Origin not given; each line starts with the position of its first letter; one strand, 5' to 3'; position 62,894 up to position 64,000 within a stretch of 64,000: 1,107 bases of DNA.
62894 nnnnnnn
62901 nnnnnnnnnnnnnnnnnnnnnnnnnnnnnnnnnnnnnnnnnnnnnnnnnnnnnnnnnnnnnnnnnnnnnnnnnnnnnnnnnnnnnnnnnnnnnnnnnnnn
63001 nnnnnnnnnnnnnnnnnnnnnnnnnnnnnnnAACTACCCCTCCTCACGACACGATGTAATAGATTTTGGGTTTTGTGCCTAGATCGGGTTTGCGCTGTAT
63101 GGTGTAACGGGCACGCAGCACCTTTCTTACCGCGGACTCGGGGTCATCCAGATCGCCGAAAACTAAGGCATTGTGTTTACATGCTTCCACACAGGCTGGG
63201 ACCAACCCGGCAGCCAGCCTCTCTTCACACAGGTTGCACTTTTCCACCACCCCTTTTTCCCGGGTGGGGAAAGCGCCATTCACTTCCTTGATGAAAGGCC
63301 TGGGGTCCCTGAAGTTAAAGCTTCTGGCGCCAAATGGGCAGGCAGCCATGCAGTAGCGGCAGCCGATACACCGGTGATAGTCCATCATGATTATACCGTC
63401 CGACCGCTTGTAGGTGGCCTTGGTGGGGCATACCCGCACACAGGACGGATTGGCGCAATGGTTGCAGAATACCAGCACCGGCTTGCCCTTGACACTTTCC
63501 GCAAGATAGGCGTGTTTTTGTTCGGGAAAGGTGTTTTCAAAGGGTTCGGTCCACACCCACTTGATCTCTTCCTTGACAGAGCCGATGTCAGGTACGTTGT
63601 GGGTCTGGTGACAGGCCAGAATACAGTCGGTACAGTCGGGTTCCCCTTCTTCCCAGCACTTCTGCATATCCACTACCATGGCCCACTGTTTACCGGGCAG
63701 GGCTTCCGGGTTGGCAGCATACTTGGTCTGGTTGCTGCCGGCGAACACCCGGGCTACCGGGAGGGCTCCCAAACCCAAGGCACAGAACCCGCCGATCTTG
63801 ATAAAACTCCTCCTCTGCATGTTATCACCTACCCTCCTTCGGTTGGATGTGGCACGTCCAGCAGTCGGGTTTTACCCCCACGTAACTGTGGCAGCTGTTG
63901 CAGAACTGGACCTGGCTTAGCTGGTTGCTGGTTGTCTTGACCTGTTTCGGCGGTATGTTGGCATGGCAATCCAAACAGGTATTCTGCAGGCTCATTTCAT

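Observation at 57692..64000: Hmc/Dsr-like transmembrane redox module (cyt c - FeS - NrfD - NarI - HdrD) translationally coupled to a CoA-disulfide-reductase-rhodanese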

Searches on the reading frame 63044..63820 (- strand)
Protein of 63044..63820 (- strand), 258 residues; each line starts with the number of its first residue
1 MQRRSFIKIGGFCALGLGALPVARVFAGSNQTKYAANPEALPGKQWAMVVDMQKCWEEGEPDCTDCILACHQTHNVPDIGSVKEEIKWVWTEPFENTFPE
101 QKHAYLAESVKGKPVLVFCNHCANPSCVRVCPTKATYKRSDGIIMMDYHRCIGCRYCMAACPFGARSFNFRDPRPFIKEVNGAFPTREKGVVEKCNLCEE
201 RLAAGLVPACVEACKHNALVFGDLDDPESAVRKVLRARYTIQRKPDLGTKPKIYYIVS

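Call 5: search_protein_families(library=pfam, proteins=[window:63044-63820:-], max_evalue=0.01)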
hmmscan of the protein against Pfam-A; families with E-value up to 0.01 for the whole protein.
window:63044-63820:- (258 aa): 12 families
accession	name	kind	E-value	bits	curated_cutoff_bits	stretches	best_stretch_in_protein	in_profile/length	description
PF13247.11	Fer4_11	-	6.4e-18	65.2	26.2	2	119-167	10-60/100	4Fe-4S dicluster domain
PF12838.12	Fer4_7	-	3.1e-10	40.8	27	2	119-165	2-52/52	4Fe-4S dicluster domain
PF13187.11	Fer4_9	-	2e-09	37.8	27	2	150-218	1-51/52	4Fe-4S dicluster domain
PF13237.11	Fer4_10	-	5.1e-09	36.4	25.5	2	119-162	9-53/53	4Fe-4S dicluster domain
PF12837.12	Fer4_6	-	9.8e-08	32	25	1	146-165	4-23/24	4Fe-4S binding domain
PF00037.32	Fer4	-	9e-07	28.9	21.1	1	147-166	4-23/24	4Fe-4S binding domain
PF12797.12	Fer4_2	-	7.1e-05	23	24.5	1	144-163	3-22/22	4Fe-4S binding domain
PF13534.11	Fer4_17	-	0.00023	22.1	22.2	1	150-199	1-50/61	4Fe-4S dicluster domain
PF12798.12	Fer4_3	-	0.00079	20.5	27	0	151-165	1-15/15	4Fe-4S binding domain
PF25160.1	LdpA_Fe-S-bd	-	0.00082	19.5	27.6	1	121-164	4-41/49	LdpA Fe-S cluster-binding domain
PF13183.11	Fer4_8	-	0.0012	19.8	27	1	149-217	3-67/68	4Fe-4S dicluster domain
PF14697.11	Fer4_21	-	0.0045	17.5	35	1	119-163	8-53/59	4Fe-4S dicluster domain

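Call 6: search_protein_families(library=ncbifam, proteins=[window:63044-63820:-], max_evalue=0.01)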
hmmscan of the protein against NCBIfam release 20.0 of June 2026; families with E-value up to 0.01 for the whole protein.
window:63044-63820:- (258 aa): 48 families (the best 25 are shown)
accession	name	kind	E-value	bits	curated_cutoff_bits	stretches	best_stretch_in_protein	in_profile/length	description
NF045797.1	DsrO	equivalog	5.7e-92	307.4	200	1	2-257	4-235/235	sulfate reduction electron transfer complex DsrMKJOP subunit DsrO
NF041715.1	arsenate_red_ArrB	equivalog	3.2e-45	154.5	450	2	46-174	3-112/233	arsenate respiratory reductase iron-sulfur subunit ArrB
TIGR03149.1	cyt_nit_nrfC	equivalog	6e-41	140.2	377.6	1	16-256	10-216/225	cytochrome c nitrite reductase Fe-S protein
NF041782.1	mnquin_red_QrcC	equivalog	9.1e-40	136.8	400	2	46-203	1-156/239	menaquinone reductase iron-sulfur cluster-binding subunit QrcC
NF011569.0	PRK14993.1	equivalog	4.4e-39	134.4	416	1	17-256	12-222/244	tetrathionate reductase subunit TtrB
TIGR02951.1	DMSO_dmsB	equivalog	3.6e-31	108.4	214.1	1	48-226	4-155/161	DMSO/selenate family reductase complex B subunit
TIGR03478.1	DMSO_red_II_bet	subfamily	4.2e-26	91.6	480.7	1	118-256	130-253/321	DMSO reductase family type II enzyme, iron-sulfur subunit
NF045715.1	sulf_resp_HmcB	equivalog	1.2e-25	90.3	420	1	3-227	2-201/307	sulfate respiration complex iron-sulfur protein HmcB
NF008134.0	PRK10882.1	equivalog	5.9e-25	88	263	1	1-230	2-214/329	hydrogenase 2 operon protein HybA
NF038355.1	FDH3_beta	equivalog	2.5e-23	83.1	240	1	113-233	48-173/180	formate dehydrogenase FDH3 subunit beta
NF042979.1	EthbenzDh_ebdB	equivalog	1.1e-22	80.4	740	1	118-256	152-275/354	ethylbenzene dehydrogenase subunit beta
TIGR01582.1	FDH-beta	equivalog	8e-19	67.8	334.7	1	45-230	21-188/283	formate dehydrogenase subunit beta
NF009408.0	PRK12769.1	equivalog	1.5e-16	59.7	1003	1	115-223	52-146/659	formate-dependent uric acid utilization protein AegA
NF007658.0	PRK10330.1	equivalog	4.3e-16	58.9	260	1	116-226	55-159/181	electron transport protein HydN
NF009451.0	PRK12809.1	equivalog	8.2e-14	50.8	1154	1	116-243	53-156/639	formate-dependent uric acid utilization protein YgfT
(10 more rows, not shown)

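Call 7: find_encoding_contigs(protein=window:63044-63820:-, flank=10000, max_places=8)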
Protein window:63044-63820:- (258 aa): no gene with exactly this product is on record in the collection.

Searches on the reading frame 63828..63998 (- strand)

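Call 5: search_protein_families(library=pfam, proteins=[window:63828-63998:-], max_evalue=0.01)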
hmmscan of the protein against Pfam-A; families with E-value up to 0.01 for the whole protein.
seq(57 aa): 5 families
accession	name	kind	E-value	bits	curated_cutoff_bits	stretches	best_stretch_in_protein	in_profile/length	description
PF14522.11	Cytochrome_C7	-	6.3e-06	26.4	24.8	1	5-50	13-66/67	Cytochrome c7 and related cytochrome c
PF13435.11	Cytochrome_C554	-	0.0025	19.1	20.8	0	5-38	48-84/84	Cytochrome c554 and c-prime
PF22113.1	Mtrc-MtrF_II-IV_dom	-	0.0044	17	30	0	5-38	6-36/176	Outer membrane cytochrome MtrC/MtrF-like, domains II/IV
PF03264.19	Cytochrom_NNT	-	0.0045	17.2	24.1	0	20-38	26-44/174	NapC/NirT cytochrome c family, N-terminal region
PF02591.20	Zn_ribbon_9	-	0.0094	16.5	29.1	1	8-39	2-32/33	C4-type zinc ribbon domain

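Call 6: search_protein_families(library=ncbifam, proteins=[window:63828-63998:-], max_evalue=0.01)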
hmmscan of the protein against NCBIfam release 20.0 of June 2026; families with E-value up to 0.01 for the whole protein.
seq(57 aa): 3 families
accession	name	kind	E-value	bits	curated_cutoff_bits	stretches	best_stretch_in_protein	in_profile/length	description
NF038038.1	cytoc_DsrJ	equivalog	6.3e-13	49.1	100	1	1-50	86-121/121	sulfate reduction electron transfer complex DsrMKJOP subunit DsrJ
TIGR04257.1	nanowire_3heme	domain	0.00014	21.9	40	1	6-50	24-74/75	c(7)-type cytochrome triheme domain-containing protein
TIGR03153.1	cytochr_NrfH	equivalog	0.00061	19.9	134.2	1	4-41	101-137/138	cytochrome c nitrite reductase small subunit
